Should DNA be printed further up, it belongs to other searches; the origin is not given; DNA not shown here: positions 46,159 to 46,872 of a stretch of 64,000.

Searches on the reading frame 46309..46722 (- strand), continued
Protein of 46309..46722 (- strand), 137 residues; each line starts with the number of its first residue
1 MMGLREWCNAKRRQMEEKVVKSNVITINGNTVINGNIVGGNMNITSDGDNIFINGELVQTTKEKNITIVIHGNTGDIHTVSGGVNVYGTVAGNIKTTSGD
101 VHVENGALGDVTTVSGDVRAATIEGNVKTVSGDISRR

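Call 58: fold_search(model_id=the predicted structure, library=viral)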
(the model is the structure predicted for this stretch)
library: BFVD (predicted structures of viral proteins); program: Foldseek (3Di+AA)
matches with E <= 10: 159; with E <= 0.001: 7
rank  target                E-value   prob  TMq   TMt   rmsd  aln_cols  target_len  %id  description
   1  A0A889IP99            1.0e-07  1.00  0.65  0.79   3.0       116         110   38  (no name in the UniProt tables at hand)
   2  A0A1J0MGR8            6.4e-06  1.00  0.65  0.57   3.8       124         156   37  (no name in the UniProt tables at hand)
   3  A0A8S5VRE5            9.5e-06  1.00  0.65  0.78   2.9       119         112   27  (no name in the UniProt tables at hand)
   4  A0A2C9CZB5            2.2e-05  1.00  0.53  0.52   4.6       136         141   29  Phage protein [Yersinia phage fHe-Yen9-04]
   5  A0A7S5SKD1            1.2e-04  1.00  0.67  0.71   2.7       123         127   35  (no name in the UniProt tables at hand)
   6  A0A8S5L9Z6            1.5e-04  1.00  0.49  0.37   6.4       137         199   20  Bactofilin [Myoviridae sp. ctPuP5]
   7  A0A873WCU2            9.4e-04  0.99  0.33  0.31  12.4       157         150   29  Uncharacterized protein [Klebsiella phage Miami]
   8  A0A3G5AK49            1.2e-03  1.00  0.49  0.43  10.9       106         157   24  Uncharacterized protein [Sylvanvirus sp.]
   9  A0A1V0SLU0            1.8e-02  0.77  0.28  0.25   9.8       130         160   19  Uncharacterized protein [Klosneuvirus KNV1]
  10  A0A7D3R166            2.7e-02  0.92  0.37  0.30  11.4       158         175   18  Uncharacterized protein [Fadolivirus FV1/VV64]
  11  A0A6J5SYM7            2.1e-01  0.21  0.23  0.07  10.2       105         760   13  Uncharacterized protein [uncultured Caudovirales phage]
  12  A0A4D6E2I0            2.3e-01  0.10  0.20  0.16  12.4       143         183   12  Minor tail protein [Gordonia phage GodonK]
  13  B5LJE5                3.7e-01  0.77  0.42  0.13   5.0       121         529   12  Uncharacterized protein [Mycobacterium phage Myrna]
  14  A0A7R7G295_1          4.1e-01  0.47  0.30  0.06   5.6        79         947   14  (no name in the UniProt tables at hand)
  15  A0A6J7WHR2            7.6e-01  0.13  0.28  0.13   9.4       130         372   15  Uncharacterized protein [uncultured Caudovirales phage]
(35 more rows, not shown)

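Call 62: search_dna_similar(query=window:46309-46722:-, collection=plasmids, mode=protein, max_rows=25, max_evalue=0.001)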
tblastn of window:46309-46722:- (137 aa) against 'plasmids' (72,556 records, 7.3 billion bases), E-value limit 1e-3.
Records with a match: 143; places in all: 146; records where one place covers at least 80% of the query: 0.
Best place of each record, by identity: <60% 143.
By first word of the organism name: Escherichia 88; Acinetobacter 27; Shigella 8; Klebsiella 8; Vibrio 5; Salmonella 3; Pseudomonas 2; Morganella 1; Yersinia 1.
By predicted mobility (MOB-suite, as given by PLSDB): conjugative 106; non-mobilizable 36; mobilizable 1.
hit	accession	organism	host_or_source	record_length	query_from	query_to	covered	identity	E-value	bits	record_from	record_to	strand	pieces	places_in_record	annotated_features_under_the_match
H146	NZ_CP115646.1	Acinetobacter baumannii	Homo sapiens,skin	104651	49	137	65%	44.9%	2e-9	61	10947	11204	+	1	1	hypothetical protein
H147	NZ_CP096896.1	Acinetobacter baumannii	Homo sapiens,respiratory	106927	49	137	65%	44.9%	2e-9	61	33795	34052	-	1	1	hypothetical protein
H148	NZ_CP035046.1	Acinetobacter baumannii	Homo sapiens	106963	49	137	65%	44.9%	2e-9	61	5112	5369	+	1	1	hypothetical protein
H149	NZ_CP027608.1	Acinetobacter baumannii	-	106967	49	137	65%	44.9%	2e-9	61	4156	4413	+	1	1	hypothetical protein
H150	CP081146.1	Acinetobacter baumannii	Homo sapiens,respiratory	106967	49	137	65%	44.9%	2e-9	61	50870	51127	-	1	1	FapA family protein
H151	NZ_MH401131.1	Acinetobacter baumannii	-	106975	49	137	65%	44.9%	2e-9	61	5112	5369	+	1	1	hypothetical protein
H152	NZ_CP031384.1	Acinetobacter baumannii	Homo sapiens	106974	49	137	65%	44.9%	2e-9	61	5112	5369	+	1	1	hypothetical protein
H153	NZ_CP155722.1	Acinetobacter baumannii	Homo sapiens,skin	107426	49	137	65%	44.9%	2e-9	61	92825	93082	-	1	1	hypothetical protein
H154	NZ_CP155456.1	Acinetobacter baumannii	Homo sapiens,Tracheal Aspirate/Wash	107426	49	137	65%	44.9%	2e-9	61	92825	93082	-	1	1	hypothetical protein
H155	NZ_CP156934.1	Acinetobacter baumannii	Homo sapiens,sputum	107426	49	137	65%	44.9%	2e-9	61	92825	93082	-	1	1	hypothetical protein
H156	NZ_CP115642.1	Acinetobacter baumannii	Homo sapiens,sputum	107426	49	137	65%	44.9%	2e-9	61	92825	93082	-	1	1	hypothetical protein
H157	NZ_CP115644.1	Acinetobacter baumannii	Homo sapiens,sputum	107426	49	137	65%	44.9%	2e-9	61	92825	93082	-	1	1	hypothetical protein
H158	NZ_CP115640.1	Acinetobacter baumannii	Homo sapiens,sputum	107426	49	137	65%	44.9%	2e-9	61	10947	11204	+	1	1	hypothetical protein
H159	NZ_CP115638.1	Acinetobacter baumannii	Homo sapiens,sputum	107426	49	137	65%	44.9%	2e-9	61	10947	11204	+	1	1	hypothetical protein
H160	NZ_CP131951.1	Acinetobacter baumannii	Homo sapiens,Wound/Abscess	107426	49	137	65%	44.9%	2e-9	61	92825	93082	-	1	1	hypothetical protein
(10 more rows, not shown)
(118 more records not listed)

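Call 63: find_encoding_contigs(protein=P0145, flank=6000, max_places=2)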
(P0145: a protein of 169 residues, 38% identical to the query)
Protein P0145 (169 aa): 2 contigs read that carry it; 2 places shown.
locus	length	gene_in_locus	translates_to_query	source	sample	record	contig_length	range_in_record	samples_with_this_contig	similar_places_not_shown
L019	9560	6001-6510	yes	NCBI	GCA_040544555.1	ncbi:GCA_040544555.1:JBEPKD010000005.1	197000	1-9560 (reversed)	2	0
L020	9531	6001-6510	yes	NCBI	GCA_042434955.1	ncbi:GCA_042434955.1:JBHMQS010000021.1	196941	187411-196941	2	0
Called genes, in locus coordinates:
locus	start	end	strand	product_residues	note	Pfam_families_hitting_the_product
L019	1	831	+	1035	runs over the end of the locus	PF02811:PHP, PF07733:DNA_pol3_alpha, PF17657:DNA_pol3_finger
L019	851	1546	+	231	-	PF06725:3D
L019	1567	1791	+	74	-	-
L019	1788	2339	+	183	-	PF00625:Guanylate_kin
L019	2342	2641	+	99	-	-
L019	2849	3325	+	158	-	PF05565:Sipho_Gp157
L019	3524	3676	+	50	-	-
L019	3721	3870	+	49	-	-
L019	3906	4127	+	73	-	-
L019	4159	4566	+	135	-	PF11750:DUF3307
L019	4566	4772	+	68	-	-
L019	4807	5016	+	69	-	-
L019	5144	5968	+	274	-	PF25680:Mom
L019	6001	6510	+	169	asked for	-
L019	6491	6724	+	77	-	-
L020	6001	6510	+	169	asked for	-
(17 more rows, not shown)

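Call 64: search_dna_similar(query=window:46309-46722:-, collection=plasmids, mode=protein, max_rows=40, rows=spread, max_evalue=0.001)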
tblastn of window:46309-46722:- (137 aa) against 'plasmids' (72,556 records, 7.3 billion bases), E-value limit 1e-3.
Records with a match: 143; places in all: 146; records where one place covers at least 80% of the query: 0.
Best place of each record, by identity: <60% 143.
By first word of the organism name: Escherichia 88; Acinetobacter 27; Shigella 8; Klebsiella 8; Vibrio 5; Salmonella 3; Pseudomonas 2; Morganella 1; Yersinia 1.
By predicted mobility (MOB-suite, as given by PLSDB): conjugative 106; non-mobilizable 36; mobilizable 1.
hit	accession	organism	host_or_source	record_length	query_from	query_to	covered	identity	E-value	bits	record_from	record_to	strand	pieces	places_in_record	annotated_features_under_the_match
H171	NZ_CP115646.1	Acinetobacter baumannii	Homo sapiens,skin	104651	49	137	65%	44.9%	2e-9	61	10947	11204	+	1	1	hypothetical protein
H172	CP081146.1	Acinetobacter baumannii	Homo sapiens,respiratory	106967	49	137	65%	44.9%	2e-9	61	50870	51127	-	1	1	FapA family protein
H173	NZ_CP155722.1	Acinetobacter baumannii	Homo sapiens,skin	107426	49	137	65%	44.9%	2e-9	61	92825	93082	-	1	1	hypothetical protein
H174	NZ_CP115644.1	Acinetobacter baumannii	Homo sapiens,sputum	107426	49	137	65%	44.9%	2e-9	61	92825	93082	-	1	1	hypothetical protein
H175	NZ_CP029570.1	Acinetobacter baumannii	Homo sapiens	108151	49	137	65%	44.9%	2e-9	61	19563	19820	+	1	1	hypothetical protein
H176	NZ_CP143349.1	Acinetobacter baumannii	-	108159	49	137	65%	44.9%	2e-9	61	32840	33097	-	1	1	hypothetical protein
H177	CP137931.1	Acinetobacter baumannii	Homo sapiens,Tissue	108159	49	137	65%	44.9%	2e-9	61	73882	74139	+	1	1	hypothetical protein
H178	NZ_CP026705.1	Acinetobacter baumannii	-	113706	49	137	65%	44.9%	2e-9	61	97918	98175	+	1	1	hypothetical protein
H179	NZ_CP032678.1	Pseudomonas sp. Leaf58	Arabidopsis,whole organism,phyllosphere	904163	50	136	64%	41.4%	2e-7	56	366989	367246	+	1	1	hypothetical protein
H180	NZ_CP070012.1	Escherichia coli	Homo sapiens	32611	62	137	55%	47.4%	1e-7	56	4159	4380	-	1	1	hypothetical protein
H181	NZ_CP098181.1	Escherichia coli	Canis lupus familiaris,Rectal swab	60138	62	137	55%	47.4%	2e-7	56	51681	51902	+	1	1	hypothetical protein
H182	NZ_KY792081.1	Escherichia coli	-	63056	62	137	55%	47.4%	2e-7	56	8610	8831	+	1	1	tail-associated lysozyme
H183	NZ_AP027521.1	Escherichia coli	Homo sapiens,whole organism,feces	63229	62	137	55%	47.4%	2e-7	56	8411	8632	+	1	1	tail-associated lysozyme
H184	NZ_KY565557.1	Escherichia coli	chicken retail meat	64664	62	137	55%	47.4%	2e-7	56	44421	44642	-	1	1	tail-associated lysozyme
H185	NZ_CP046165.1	Vibrio sp. THAF191c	pure culture,Surface of a polyethylene ...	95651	48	136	65%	39.4%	7e-5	48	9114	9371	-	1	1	hypothetical protein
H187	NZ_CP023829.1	Escherichia coli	Homo sapiens,Bacterial isolate,feces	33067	62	137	55%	46.1%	3e-7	55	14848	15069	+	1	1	tail-associated lysozyme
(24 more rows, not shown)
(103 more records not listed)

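Call 65: get_annotated_region(hit=H187, flank=4000)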
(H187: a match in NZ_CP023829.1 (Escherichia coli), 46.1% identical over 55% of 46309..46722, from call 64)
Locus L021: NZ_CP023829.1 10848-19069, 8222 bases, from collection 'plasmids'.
description: Escherichia coli strain 4/4 plasmid p4_4.3, complete sequence
organism: Escherichia coli (NCBI taxid 562)
taxonomy: Bacteria; Pseudomonadota; Gammaproteobacteria; Enterobacterales; Enterobacteriaceae; Escherichia; Escherichia coli
host: -; source: Homo sapiens,Bacterial isolate,feces; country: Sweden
typing (MOB-suite, as given by PLSDB): conjugative; replicon IncX4; relaxase MOBP; mating-pair formation MPF_T
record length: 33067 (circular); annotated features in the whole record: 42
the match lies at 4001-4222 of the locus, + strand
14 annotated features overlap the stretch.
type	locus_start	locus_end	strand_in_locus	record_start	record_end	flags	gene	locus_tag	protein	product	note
CDS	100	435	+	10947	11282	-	-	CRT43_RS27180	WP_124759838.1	type II toxin-antitoxin system RelE/ParE family toxin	GO:0008219 - cell death [Evidence IEA]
CDS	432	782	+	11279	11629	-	-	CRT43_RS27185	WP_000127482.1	addiction module antitoxin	-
CDS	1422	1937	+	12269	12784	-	-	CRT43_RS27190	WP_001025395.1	J domain-containing protein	GO:0006457 - protein folding [Evidence IEA]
CDS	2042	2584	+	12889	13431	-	-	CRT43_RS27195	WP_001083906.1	hypothetical protein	-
CDS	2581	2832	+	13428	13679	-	-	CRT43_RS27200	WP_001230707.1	hypothetical protein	-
CDS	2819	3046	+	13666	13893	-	-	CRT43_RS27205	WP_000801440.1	hypothetical protein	-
CDS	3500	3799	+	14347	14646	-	-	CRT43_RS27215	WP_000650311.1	hypothetical protein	-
CDS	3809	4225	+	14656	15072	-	-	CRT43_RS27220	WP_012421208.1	tail-associated lysozyme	-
CDS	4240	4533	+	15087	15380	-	-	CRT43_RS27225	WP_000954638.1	hypothetical protein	-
CDS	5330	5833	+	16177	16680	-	taxA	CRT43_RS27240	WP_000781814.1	relaxosome-coupling protein TaxA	-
CDS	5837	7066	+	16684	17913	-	taxC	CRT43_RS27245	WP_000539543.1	DNA relaxase/nickase TaxC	-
CDS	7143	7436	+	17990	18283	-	-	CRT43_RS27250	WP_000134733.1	sigma factor-like helix-turn-helix DNA-binding protein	GO:0006352 - DNA-templated transcription initiation [Evidence IEA]; GO:0006355 - regulation of DNA-templated ...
CDS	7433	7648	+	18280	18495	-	-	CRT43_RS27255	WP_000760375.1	EexN family lipoprotein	-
CDS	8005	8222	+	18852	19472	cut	-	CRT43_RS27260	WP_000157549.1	lytic transglycosylase domain-containing protein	-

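Call 66: get_annotated_region(hit=H183, flank=4000)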
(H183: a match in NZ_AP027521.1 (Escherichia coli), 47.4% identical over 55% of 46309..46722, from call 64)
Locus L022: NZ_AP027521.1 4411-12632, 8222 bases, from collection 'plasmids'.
description: Escherichia coli strain LR-31 plasmid pLR-31_1, complete sequence
organism: Escherichia coli (NCBI taxid 562)
taxonomy: Bacteria; Pseudomonadota; Gammaproteobacteria; Enterobacterales; Enterobacteriaceae; Escherichia; Escherichia coli
host: -; source: Homo sapiens,whole organism,feces; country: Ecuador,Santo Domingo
typing (MOB-suite, as given by PLSDB): conjugative; replicon IncI2; relaxase MOBP; mating-pair formation MPF_T
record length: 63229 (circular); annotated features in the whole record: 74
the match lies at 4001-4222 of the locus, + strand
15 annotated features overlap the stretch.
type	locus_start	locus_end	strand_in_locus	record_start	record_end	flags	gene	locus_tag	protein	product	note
CDS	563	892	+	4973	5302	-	-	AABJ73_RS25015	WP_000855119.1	hypothetical protein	-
CDS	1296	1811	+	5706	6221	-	-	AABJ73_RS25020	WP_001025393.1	J domain-containing protein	GO:0006457 - protein folding [Evidence IEA]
CDS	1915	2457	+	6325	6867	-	-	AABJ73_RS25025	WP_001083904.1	hypothetical protein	-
CDS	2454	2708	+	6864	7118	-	-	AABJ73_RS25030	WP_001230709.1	hypothetical protein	-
CDS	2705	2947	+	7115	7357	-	-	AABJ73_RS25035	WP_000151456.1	hypothetical protein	-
CDS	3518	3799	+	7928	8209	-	-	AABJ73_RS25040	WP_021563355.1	hypothetical protein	-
CDS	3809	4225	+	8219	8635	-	-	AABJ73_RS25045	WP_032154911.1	tail-associated lysozyme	-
CDS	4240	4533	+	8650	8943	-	-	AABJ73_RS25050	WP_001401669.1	hypothetical protein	-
CDS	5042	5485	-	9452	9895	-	-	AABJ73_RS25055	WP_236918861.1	hypothetical protein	-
CDS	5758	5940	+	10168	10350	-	-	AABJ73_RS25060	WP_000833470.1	type II toxin-antitoxin system HicA family toxin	-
CDS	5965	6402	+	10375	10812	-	-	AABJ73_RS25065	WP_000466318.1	type II toxin-antitoxin system HicB family antitoxin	-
CDS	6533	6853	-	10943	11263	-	-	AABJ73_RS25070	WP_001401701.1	hypothetical protein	-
CDS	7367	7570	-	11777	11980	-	-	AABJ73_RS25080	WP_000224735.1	hypothetical protein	-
CDS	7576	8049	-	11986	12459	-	-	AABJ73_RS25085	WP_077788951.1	ead/Ea22-like family protein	-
CDS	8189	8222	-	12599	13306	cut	-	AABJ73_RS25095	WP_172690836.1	hypothetical protein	-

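Call 68: search_protein_families(library=padloc, proteins=[window:46309-46722:-], max_evalue=0.1)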
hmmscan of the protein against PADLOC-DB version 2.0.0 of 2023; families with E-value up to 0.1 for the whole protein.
window:46309-46722:- (137 aa): 0 families

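Call 90: find_related_loci(query=A3, collection=viral_contigs, flank=5000)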
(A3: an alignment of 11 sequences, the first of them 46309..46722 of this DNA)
Query A3 (137 aa) in viral_contigs; peptide patterns used: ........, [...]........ (x = any residue, [..] = any of these).
140 stretches matched a pattern; 37 encode a relative of the query (tblastn E <= 1e-3); 37 distinct loci.
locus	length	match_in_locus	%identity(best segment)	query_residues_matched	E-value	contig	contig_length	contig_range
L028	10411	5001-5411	100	1-137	1e-84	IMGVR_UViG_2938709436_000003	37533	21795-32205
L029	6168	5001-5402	79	2-137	5e-63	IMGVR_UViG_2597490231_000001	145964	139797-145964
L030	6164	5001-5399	76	8-137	7e-56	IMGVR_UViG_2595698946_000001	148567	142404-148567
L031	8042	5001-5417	63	1-137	5e-50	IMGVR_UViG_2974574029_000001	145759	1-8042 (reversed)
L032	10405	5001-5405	65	5-137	2e-49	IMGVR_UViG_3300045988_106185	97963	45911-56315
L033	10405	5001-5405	65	5-137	3e-49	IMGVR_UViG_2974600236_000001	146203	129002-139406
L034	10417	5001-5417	61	1-137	2e-47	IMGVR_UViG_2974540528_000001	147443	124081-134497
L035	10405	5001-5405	60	5-137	7e-45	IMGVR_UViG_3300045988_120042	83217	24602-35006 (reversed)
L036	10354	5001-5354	55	20-137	7e-24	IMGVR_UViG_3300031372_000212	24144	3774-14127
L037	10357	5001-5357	56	20-137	4e-22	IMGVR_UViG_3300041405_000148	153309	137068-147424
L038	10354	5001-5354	41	5-134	5e-16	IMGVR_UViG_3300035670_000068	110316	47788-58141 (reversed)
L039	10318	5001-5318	43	25-134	7e-16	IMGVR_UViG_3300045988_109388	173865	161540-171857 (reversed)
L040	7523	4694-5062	39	10-137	4e-14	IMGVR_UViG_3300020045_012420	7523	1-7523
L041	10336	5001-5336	42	27-134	9e-14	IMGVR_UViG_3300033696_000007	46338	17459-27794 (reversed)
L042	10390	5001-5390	41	4-134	2e-13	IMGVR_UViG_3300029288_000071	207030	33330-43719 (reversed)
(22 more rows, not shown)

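Call 94: search_protein_representatives(alignment_id=A1)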
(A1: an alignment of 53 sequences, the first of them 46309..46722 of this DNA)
Query: 53 sequences, 121 profile positions. Proteins with E-value up to 0.001 (for the whole library): 9888; up to 1e-10: 2718; up to 1e-30: 58. The best 150 are listed.
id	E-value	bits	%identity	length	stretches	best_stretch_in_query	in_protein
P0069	1.1e-48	180.3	-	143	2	10-117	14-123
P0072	1.2e-43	164.0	-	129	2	12-119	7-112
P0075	8.0e-43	161.4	-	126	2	15-119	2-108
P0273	5.2e-41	155.6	-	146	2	5-118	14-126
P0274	1.3e-40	154.3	-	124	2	15-118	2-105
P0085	3.7e-40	152.8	-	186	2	17-118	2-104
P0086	4.3e-40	152.6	-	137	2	6-120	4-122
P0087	7.3e-40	151.9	-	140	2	4-107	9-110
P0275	1.5e-39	150.8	-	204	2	12-119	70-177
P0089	2.5e-39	150.1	-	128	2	15-113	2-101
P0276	7.5e-39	148.6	-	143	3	14-121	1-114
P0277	1.6e-38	147.5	-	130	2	14-118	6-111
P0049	3.1e-38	146.6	-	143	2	7-116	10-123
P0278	3.2e-38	146.6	-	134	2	6-119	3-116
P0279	2.8e-37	143.5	-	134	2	11-119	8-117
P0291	1.1e-33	131.9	-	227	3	10-119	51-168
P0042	3.7e-32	127.0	-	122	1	7-120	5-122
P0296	9.4e-32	125.7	-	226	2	53-120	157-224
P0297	1.0e-31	125.5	-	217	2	6-119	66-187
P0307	1.0e-30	122.4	-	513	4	57-119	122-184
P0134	1.6e-30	121.7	-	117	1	10-119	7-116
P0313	2.1e-30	121.3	-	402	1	9-118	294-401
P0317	4.3e-30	120.3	-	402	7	61-119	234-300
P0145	6.0e-30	119.8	-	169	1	8-121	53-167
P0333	9.0e-29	116.1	-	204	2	10-119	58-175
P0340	1.3e-28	115.5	-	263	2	13-117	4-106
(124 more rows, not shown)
